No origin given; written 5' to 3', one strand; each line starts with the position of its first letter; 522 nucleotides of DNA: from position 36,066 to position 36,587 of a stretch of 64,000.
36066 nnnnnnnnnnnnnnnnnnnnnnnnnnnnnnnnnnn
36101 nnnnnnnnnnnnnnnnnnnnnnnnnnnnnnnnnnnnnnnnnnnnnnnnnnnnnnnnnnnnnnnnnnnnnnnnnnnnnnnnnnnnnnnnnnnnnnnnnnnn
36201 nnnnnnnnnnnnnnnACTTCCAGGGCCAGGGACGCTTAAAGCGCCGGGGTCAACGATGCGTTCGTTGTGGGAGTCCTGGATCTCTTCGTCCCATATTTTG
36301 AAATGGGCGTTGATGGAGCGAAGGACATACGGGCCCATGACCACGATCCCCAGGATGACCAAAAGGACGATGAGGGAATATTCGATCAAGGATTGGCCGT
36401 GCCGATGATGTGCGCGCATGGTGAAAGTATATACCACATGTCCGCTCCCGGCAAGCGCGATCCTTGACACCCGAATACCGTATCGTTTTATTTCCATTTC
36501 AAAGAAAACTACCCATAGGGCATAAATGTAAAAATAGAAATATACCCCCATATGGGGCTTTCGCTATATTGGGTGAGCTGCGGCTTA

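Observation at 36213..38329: AT-rich islet carrying an AbiEi/AbiEii abortive-infection pair and a Flp-pilin-like ORF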

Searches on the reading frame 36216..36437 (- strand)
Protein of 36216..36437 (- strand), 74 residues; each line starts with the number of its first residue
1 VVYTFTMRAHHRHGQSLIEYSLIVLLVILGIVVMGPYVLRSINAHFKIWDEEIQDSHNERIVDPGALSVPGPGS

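Call 7: search_protein_families(library=pfam, proteins=[window:36216-36419:-], max_evalue=10)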
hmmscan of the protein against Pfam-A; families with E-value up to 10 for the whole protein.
seq(68 aa): 2 families
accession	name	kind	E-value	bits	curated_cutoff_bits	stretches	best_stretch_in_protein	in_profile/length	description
PF11683.13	DUF3278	-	0.13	12.8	26.6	1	7-53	59-104/130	Protein of unknown function (DUF3278)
PF04964.19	Flp_Fap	-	0.18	12.1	32.2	1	10-40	9-39/46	Flp/Fap pilin component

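Call 10: find_encoding_contigs(protein=window:36216-36419:-, flank=10000, max_places=6)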
Protein seq(68 aa) (68 aa): no gene with exactly this product is on record in the collection.

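Call 13: find_homologous_proteins(query=window:36216-36437:-, max_evalue=0.01)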
Query seq(74 aa) (74 aa): 9 proteins with E <= 0.01 among 9 candidates.
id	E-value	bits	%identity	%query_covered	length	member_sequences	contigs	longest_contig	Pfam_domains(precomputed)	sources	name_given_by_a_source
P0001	1.1e-41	157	99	100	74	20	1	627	-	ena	-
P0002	1.3e-29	119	85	91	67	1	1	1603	-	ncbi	-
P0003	7.6e-28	113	100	73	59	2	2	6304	-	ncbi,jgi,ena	-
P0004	1.5e-22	97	67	91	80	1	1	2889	-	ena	-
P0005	3.6e-22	95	66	89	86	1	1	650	-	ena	-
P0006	3.2e-21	92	69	84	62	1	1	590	-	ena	-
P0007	7.5e-20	88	75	69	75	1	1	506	-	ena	-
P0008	3.9e-18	83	73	70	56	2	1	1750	-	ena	-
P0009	2.3e-13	67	51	95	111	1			-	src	-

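Call 15: find_encoding_contigs(protein=P0003, flank=10000, max_places=6)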
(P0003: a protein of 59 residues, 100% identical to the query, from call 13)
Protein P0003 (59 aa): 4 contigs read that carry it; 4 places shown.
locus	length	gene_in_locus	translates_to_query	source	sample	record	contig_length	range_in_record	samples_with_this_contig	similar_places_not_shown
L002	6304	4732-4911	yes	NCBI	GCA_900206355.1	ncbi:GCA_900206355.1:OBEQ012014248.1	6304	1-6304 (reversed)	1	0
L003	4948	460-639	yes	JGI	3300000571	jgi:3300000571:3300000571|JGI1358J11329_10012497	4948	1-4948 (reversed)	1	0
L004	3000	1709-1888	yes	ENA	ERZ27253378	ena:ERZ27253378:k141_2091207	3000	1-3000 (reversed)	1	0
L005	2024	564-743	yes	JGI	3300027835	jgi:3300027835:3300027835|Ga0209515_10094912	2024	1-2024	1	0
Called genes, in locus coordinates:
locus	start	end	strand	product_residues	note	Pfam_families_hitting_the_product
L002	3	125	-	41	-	?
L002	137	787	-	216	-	PF02568:ThiI (faint), PF06508:QueC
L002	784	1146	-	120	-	PF01242:PTPS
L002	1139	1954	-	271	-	PF01177:Asp_Glu_race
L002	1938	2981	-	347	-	PF01520:Amidase_3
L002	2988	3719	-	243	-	PF00263:Secretin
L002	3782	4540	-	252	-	PF01189:Methyltr_RsmB-F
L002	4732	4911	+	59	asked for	-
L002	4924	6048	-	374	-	PF16983:MFS_MOT1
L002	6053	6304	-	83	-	?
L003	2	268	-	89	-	?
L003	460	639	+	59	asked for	-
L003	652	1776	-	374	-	PF16983:MFS_MOT1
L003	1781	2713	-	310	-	PF00291:PALP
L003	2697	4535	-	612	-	PF01134:GIDA, PF12831:FAD_oxidored (weak), PF13738:Pyr_redox_3 (faint), PF21680:GIDA_C_1st, PF13932:SAM_GIDA_C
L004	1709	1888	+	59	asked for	-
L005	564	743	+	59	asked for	-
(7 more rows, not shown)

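Call 16: find_encoding_contigs(protein=P0004, flank=10000, max_places=6)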
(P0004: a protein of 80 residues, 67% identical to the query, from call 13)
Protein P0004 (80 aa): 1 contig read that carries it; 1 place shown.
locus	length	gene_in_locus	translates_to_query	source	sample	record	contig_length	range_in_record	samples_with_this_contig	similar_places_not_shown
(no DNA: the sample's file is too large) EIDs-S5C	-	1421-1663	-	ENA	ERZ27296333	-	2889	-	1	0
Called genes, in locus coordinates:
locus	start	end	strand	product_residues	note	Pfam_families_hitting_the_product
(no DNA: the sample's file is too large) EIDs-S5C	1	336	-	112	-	?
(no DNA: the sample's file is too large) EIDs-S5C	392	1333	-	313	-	PF17125:Methyltr_RsmF_N, PF22458:RsmF-B_ferredox (weak), PF01189:Methyltr_RsmB-F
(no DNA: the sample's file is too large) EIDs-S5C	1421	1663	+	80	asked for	-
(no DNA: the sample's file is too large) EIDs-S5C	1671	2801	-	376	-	PF16983:MFS_MOT1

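Call 17: find_encoding_contigs(protein=P0002, flank=10000, max_places=6)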
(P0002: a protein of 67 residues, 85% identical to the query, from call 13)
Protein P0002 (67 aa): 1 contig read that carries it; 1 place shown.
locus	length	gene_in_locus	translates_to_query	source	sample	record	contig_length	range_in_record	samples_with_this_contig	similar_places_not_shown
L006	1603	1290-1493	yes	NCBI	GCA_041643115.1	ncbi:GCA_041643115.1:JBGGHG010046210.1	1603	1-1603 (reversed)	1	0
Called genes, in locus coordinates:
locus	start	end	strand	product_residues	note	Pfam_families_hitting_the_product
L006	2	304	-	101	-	?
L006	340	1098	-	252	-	PF01189:Methyltr_RsmB-F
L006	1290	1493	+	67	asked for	-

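Call 21: find_related_loci(query=A1, collection=genome_contigs, flank=10000)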
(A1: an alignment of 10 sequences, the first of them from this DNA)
Query A1 (74 aa) in genome_contigs; peptide patterns used: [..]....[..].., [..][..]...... (x = any residue, [..] = any of these).
13 stretches matched a pattern; 6 encode a relative of the query (tblastn E <= 1e-3); 6 distinct loci.
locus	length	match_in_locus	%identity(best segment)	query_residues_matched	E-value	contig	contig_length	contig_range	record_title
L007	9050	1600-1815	92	1-71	4e-41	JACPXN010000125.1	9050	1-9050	MAG: Candidatus Omnitrophota bacterium isolate NC_groundwater_838_Pr1_B-0.1um_54_17 Montesol18_Bp1_scaffold_1632651, who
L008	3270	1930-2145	56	1-70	5e-24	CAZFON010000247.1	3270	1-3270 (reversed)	MAG TPA_asm: uncultured Planctomycetales bacterium isolate binchicken_co50_257 genome assembly, contig: NODE_49869_lengt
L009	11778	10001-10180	62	11-70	5e-24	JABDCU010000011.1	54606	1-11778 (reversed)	MAG: Candidatus Omnitrophota bacterium isolate BWMinControl_Nextera19_MAG3 3300020833.a:Ga0206995_1011, whole genome sho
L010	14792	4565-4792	53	1-72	2e-23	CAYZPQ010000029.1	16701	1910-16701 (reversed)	MAG TPA_asm: uncultured Planctomycetales bacterium isolate SRP219642_co4_193 genome assembly, contig: NODE_5690_length_1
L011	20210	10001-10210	49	1-70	4e-20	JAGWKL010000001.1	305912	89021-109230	MAG: Candidatus Omnitrophota bacterium isolate REEB160 contig-150_6, whole genome shotgun sequence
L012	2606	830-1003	38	14-71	3e-12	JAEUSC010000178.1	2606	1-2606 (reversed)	MAG: Candidatus Omnitrophota bacterium isolate new MAG-293 k141_3110130, whole genome shotgun sequence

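Call 40: search_solved_structures(query=A1, max_evalue=10, show_alignments=3)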
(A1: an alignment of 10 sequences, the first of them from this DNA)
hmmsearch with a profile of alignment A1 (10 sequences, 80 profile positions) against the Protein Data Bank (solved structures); distinct sequences matched with E-value up to 10: 5.
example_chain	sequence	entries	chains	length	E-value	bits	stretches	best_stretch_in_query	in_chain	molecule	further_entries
7ofm_A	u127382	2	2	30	0.07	16.1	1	21-39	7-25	Bcl-2 homologous antagonist/killer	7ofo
7mby_R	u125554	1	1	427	7.5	9.6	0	14-45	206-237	Cholecystokinin receptor type A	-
9bkj_R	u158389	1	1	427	7.5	9.6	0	14-45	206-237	Cholecystokinin receptor type A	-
7ezh_D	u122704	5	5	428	7.5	9.6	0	14-45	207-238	Cholecystokinin receptor type A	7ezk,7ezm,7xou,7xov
7mbx_R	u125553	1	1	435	7.9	9.6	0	14-45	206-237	Cholecystokinin receptor type A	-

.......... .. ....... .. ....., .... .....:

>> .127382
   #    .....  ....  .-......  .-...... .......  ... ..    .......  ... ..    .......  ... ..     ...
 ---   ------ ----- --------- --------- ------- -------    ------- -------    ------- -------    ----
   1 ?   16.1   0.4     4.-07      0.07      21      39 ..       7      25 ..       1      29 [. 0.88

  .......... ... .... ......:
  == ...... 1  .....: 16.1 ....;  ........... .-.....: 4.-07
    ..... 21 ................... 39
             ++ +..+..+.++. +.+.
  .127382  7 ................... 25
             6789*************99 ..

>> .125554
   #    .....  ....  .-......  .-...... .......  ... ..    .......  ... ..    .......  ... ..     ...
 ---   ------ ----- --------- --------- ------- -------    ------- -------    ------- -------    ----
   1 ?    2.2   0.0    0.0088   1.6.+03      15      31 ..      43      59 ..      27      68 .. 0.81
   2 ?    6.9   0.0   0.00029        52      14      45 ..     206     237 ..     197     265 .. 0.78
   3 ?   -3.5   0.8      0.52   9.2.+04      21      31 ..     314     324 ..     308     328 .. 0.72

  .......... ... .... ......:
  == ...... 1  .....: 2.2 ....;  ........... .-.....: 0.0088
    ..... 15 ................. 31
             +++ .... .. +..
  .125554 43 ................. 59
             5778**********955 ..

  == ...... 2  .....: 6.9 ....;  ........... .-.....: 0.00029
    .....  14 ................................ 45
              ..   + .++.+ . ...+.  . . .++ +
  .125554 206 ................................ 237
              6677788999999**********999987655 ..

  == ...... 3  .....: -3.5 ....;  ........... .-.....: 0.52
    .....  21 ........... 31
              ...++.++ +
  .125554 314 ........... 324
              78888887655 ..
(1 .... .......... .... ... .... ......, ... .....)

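Call 46: search_protein_representatives(alignment_id=A1)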
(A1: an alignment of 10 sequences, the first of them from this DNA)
Query: 10 sequences, 80 profile positions. Proteins with E-value up to 0.001 (for the whole library): 617; up to 1e-10: 241; up to 1e-30: 2. The best 150 are listed.
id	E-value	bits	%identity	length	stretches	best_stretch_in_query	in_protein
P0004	3.0e-37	142.3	-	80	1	1-79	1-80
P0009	2.3e-33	129.8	-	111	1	2-75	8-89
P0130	5.8e-28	112.6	-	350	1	7-73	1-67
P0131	1.2e-27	111.6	-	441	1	9-74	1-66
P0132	1.2e-27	111.6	-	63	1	9-66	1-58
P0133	8.4e-27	108.8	-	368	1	10-73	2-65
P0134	1.3e-26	108.2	-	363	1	10-72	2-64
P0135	1.4e-26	108.2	-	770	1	10-72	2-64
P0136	1.6e-26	108.0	-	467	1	6-72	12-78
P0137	2.7e-26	107.2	-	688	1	5-73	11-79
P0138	2.9e-26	107.1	-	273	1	10-72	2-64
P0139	3.0e-26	107.1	-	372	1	9-73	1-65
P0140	4.9e-26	106.4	-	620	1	6-74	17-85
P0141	5.1e-26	106.3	-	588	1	6-72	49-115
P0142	5.4e-26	106.2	-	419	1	9-74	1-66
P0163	9.3e-24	99.1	-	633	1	8-74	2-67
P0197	1.8e-19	85.4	-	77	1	9-72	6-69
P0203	1.5e-17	79.2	-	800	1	12-67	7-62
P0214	8.1e-17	76.9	-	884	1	8-53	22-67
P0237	7.3e-15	70.6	-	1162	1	10-66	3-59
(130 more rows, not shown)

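Call 47: search_protein_families(library=pfam, proteins=[P0130, P0131, P0135, P0137, P0140, P0163, P0203, P0214, P0237, P0132], max_evalue=0.1)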
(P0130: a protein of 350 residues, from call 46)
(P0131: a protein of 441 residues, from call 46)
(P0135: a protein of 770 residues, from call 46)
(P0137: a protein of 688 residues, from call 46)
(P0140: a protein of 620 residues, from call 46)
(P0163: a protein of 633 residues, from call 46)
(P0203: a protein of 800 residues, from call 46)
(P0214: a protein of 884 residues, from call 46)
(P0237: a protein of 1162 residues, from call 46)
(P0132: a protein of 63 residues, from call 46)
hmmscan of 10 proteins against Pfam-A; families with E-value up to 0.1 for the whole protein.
P0130 (350 aa): 0 families

P0131 (441 aa): 0 families

P0135 (770 aa): 1 family
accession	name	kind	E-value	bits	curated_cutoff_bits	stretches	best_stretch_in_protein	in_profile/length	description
PF04964.19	Flp_Fap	-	0.012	15.9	32.2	1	2-34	4-36/46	Flp/Fap pilin component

P0137 (688 aa): 0 families

P0140 (620 aa): 1 family
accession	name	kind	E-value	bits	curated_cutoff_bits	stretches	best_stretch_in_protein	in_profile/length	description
PF04964.19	Flp_Fap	-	0.038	14.2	32.2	1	21-44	4-27/46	Flp/Fap pilin component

P0163 (633 aa): 0 families

P0203 (800 aa): 0 families

P0214 (884 aa): 2 families
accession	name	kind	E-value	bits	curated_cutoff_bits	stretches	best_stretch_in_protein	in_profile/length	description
PF21722.4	Gly_rich_2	-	2.6e-07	31.3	24.3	1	293-534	6-223/226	Glycine-rich domain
PF04862.18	DUF642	-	4.9e-05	23.6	27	1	580-753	3-156/157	Protein of unknown function (DUF642)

P0237 (1162 aa): 1 family
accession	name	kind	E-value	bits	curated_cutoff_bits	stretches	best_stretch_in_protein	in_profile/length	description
PF21722.4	Gly_rich_2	-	2.2e-14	54.5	24.3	1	599-808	2-223/226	Glycine-rich domain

P0132 (63 aa): 2 families
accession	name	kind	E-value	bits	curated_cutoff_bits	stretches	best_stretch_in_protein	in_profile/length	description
PF04964.19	Flp_Fap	-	0.0024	18.1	32.2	1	2-37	4-39/46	Flp/Fap pilin component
PF21085.3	CusS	-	0.08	13.5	24.1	1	12-41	11-40/160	CusS sensor domain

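Call 51: search_protein_families(library=pfam, proteins=[L011:8824-9879:-, L011:8223-8873:-, L011:7628-8329:-, L011:7287-7631:-, L011:5875-7290:-, L011:4396-5778:-, L011:2966-3940:-, L011:11131-12195:+, L011:12125-13492:-, L011:13206-14678:-], max_evalue=0.001)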
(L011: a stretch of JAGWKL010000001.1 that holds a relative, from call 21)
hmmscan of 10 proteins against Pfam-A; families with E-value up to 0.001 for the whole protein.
L011:8824-9879:- (351 aa): 3 families
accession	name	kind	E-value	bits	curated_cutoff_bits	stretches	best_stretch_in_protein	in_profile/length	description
PF11104.14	PilM_2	-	8.2e-36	124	27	1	28-348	1-337/340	Type IV pilus assembly protein PilM;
PF14450.12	FtsA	-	5.1e-13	49.9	31.8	1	196-319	1-112/127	Cell division protein FtsA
PF06723.19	MreB_Mbl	-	0.00046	19.6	27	0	246-317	231-304/327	MreB/Mbl protein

L011:8223-8873:- (216 aa): 1 family
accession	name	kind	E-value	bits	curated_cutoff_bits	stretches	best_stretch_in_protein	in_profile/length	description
PF05137.18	PilN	-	0.00022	21.6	22.8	1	122-204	3-76/78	Fimbrial assembly protein (PilN)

L011:7628-8329:- (233 aa): 1 family
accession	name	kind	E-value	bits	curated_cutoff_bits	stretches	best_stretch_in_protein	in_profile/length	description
PF04350.18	PilO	-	1.2e-06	29.2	22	1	81-209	5-126/145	Pilus assembly protein, PilO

L011:7287-7631:- (114 aa): 0 families

L011:5875-7290:- (471 aa): 4 families
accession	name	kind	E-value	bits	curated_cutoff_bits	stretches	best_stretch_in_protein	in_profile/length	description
PF00263.26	Secretin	-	5.9e-49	166.3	27.5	1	295-458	2-168/169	Bacterial type II and III secretion system protein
PF03958.22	Secretin_N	-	7e-13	49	28.2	1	141-198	1-65/69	Bacterial type II/III secretion system short domain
PF07660.19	STN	-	2.8e-09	37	28.4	1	73-118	2-50/52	Secretin and TonB N terminus short domain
PF21305.2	type_II_gspD_N0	-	0.00012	22.3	27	1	52-103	1-53/71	GspD-like, N0 domain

L011:4396-5778:- (460 aa): 1 family
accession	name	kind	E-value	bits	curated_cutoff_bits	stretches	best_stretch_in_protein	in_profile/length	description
PF10150.14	RNase_E_G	-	8e-95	317.8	25.5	1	165-436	1-270/270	Ribonuclease E/G family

L011:2966-3940:- (324 aa): 3 families
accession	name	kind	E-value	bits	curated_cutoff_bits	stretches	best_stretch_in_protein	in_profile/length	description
PF01018.28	GTP1_OBG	-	5.2e-45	153.3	27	1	7-135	1-129/155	GTP1/OBG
PF01926.29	MMR_HSR1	-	4.5e-25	88.4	21.9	1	156-281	1-113/113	50S ribosome-binding GTPase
PF02421.24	FeoB_N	-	2.7e-12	46.9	27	1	157-318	3-154/156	Ferrous iron transport protein B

L011:11131-12195:+ (354 aa): 1 family
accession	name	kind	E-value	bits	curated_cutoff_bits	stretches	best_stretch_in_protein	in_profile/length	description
PF01636.29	APH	-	1.6e-09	38.4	23.2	1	61-273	15-230/239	Phosphotransferase enzyme family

L011:12125-13492:- (455 aa): 2 families
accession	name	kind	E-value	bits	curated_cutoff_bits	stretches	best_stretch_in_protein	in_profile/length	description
PF13186.11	SPASM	-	1.9e-07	31.7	21.5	1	351-417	1-67/67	Iron-sulfur cluster-binding domain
PF04055.27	Radical_SAM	-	5.5e-07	30.3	29.5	1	133-264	5-136/166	Radical SAM superfamily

L011:13206-14678:- (490 aa): 1 family
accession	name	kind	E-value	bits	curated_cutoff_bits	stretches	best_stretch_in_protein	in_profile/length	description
PF13231.12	PMT_2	-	5.9e-19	69.3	26.1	1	64-224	3-158/160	Dolichyl-phosphate-mannose-protein mannosyltransferase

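Call 69: list_cluster_members(proteins=[P0130, P0131, P0135, P0137, P0140, P0163, P0203, P0214, P0237, P0197])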
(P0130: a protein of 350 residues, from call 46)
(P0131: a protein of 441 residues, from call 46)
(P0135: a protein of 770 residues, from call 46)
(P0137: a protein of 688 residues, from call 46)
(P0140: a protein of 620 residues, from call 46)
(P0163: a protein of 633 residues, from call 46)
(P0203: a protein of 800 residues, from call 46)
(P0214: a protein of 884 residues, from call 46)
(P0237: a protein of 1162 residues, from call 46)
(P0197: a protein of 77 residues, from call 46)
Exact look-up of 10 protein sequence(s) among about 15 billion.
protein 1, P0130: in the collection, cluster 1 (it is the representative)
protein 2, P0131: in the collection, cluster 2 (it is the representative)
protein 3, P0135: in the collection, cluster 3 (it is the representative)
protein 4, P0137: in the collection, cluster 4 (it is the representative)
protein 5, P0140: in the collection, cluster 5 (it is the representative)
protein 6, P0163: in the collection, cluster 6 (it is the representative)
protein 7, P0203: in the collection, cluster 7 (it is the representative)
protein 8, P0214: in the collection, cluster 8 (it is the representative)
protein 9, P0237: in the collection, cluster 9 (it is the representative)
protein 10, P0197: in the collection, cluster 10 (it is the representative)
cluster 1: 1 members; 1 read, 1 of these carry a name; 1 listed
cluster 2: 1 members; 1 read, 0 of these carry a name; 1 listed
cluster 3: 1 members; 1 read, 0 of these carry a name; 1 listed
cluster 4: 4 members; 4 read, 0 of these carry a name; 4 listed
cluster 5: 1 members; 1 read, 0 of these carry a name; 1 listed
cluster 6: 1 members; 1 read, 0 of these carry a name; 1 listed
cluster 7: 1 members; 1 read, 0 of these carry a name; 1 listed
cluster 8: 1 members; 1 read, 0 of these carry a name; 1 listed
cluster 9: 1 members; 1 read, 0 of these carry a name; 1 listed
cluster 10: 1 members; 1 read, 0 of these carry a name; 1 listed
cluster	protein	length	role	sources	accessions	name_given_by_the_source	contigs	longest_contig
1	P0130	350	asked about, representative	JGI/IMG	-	hypothetical protein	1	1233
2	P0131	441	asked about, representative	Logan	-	-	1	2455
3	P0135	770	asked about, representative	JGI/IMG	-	-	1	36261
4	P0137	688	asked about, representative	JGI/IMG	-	-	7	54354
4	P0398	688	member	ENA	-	-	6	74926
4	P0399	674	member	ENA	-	-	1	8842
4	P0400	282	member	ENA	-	-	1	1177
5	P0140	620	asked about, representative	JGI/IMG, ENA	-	-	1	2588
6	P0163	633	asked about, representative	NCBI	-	-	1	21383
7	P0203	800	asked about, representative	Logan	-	-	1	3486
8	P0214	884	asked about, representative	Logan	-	-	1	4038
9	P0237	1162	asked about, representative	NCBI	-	-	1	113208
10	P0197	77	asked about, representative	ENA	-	-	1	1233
